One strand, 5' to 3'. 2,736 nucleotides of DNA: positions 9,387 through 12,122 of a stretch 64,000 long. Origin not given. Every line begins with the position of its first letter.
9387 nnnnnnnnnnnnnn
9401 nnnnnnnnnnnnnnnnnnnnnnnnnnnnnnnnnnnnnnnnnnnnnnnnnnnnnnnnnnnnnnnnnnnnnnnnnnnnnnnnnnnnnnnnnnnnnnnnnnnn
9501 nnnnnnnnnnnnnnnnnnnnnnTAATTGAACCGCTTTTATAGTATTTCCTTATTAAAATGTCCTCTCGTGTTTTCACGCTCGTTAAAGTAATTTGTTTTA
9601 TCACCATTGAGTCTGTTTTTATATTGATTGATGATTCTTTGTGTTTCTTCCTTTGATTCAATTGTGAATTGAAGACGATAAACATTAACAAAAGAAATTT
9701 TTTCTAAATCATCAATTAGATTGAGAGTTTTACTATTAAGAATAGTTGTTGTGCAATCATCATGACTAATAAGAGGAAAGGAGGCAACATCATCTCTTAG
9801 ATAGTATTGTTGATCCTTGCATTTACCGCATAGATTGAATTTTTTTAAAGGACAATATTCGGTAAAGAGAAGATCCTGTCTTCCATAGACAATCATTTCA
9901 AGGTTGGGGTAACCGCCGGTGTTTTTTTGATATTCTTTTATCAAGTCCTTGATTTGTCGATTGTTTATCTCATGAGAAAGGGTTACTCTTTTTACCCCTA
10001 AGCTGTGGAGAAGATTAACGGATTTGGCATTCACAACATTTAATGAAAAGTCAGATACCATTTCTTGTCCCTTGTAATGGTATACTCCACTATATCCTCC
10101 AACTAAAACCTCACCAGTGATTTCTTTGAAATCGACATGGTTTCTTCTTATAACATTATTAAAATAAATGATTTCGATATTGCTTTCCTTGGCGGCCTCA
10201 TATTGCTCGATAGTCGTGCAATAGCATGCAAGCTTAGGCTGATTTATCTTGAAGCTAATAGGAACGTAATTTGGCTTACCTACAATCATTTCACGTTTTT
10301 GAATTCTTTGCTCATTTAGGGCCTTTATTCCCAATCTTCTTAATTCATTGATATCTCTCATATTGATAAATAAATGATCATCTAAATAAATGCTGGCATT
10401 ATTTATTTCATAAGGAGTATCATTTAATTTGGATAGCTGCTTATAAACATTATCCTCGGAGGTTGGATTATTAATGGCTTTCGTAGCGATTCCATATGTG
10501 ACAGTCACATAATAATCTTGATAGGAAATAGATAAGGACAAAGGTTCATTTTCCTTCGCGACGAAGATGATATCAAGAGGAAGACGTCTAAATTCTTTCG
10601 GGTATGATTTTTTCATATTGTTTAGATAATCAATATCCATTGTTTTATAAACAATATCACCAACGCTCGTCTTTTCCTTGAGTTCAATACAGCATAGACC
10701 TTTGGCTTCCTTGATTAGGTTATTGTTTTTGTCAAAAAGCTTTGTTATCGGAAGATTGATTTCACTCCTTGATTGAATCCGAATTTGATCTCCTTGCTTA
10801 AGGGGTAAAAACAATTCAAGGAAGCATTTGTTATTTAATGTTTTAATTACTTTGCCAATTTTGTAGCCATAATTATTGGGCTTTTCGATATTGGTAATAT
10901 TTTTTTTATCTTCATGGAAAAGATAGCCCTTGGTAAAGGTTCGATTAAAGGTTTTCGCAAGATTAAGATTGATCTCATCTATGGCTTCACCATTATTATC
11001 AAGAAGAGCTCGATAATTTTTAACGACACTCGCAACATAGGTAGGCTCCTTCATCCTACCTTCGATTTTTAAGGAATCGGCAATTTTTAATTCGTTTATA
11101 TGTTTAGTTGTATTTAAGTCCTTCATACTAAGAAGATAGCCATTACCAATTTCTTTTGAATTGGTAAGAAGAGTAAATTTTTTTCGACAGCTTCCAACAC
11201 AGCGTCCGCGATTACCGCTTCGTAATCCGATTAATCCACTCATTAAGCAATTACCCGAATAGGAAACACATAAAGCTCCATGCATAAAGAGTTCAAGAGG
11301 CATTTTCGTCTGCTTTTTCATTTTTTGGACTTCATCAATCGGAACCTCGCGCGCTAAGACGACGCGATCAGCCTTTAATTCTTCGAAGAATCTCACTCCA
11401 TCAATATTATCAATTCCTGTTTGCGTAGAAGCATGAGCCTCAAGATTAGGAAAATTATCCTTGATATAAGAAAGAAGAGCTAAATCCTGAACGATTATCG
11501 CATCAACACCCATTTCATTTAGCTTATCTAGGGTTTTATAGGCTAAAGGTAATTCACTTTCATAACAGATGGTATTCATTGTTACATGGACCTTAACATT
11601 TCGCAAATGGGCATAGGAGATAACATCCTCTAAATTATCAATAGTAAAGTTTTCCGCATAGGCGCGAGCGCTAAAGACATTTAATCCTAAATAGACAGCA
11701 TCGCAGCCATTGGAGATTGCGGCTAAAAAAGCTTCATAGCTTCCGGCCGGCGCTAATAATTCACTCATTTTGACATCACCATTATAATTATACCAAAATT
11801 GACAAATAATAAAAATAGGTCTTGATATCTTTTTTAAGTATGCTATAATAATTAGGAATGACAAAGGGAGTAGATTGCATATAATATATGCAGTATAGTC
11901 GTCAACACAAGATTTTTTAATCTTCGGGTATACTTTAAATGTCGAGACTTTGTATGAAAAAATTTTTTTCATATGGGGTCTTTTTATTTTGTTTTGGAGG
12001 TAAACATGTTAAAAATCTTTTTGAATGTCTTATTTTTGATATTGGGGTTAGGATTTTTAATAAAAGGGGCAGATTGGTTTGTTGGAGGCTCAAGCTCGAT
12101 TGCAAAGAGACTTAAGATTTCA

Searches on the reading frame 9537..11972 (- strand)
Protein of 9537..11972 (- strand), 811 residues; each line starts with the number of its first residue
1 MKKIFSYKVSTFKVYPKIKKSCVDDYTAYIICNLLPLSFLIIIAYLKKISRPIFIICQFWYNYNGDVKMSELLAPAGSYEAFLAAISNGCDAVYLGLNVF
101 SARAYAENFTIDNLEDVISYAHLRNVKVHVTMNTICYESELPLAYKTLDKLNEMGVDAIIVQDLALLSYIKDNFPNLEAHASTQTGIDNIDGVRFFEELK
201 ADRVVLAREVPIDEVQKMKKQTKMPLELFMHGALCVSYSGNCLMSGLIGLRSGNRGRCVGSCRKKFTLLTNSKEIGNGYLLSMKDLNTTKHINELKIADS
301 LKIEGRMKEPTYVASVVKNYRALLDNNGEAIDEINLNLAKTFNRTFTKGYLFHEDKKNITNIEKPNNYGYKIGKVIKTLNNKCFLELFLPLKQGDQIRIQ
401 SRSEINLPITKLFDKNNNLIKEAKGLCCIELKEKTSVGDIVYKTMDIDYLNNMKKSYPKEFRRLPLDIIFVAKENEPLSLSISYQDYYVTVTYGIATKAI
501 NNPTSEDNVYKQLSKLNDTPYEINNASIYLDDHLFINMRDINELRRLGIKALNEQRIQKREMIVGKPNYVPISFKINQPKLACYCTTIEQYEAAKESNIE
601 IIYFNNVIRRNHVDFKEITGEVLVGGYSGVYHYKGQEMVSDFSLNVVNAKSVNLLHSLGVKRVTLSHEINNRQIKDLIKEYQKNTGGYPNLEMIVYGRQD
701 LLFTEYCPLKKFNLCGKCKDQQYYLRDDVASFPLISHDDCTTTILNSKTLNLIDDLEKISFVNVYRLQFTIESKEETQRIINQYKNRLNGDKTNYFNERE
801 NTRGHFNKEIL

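Call 56: search_protein_families(library=ncbifam, proteins=[window:9537-11972:-], max_evalue=0.00001)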
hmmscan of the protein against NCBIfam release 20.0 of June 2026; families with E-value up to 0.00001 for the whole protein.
window:9537-11972:- (811 aa): 4 families
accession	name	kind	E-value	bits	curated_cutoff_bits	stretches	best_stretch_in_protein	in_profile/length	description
NF011996.0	PRK15452.1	equivalog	1.5e-65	221.8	534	2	68-271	3-207/449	prephenate-dependent tRNA uridine(34) hydroxylase TrhP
NF047963.1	quinone_UbiU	equivalog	2.5e-49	168.2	440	1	71-259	2-194/331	ubiquinone anaerobic biosynthesis protein UbiU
NF047965.1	quinone_UbiV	equivalog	4.1e-17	62.6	275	2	626-794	95-264/292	ubiquinone anaerobic biosynthesis protein UbiV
NF011991.0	PRK15447.1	equivalog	1.7e-15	57.2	283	1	632-793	104-269/302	U32 family peptidase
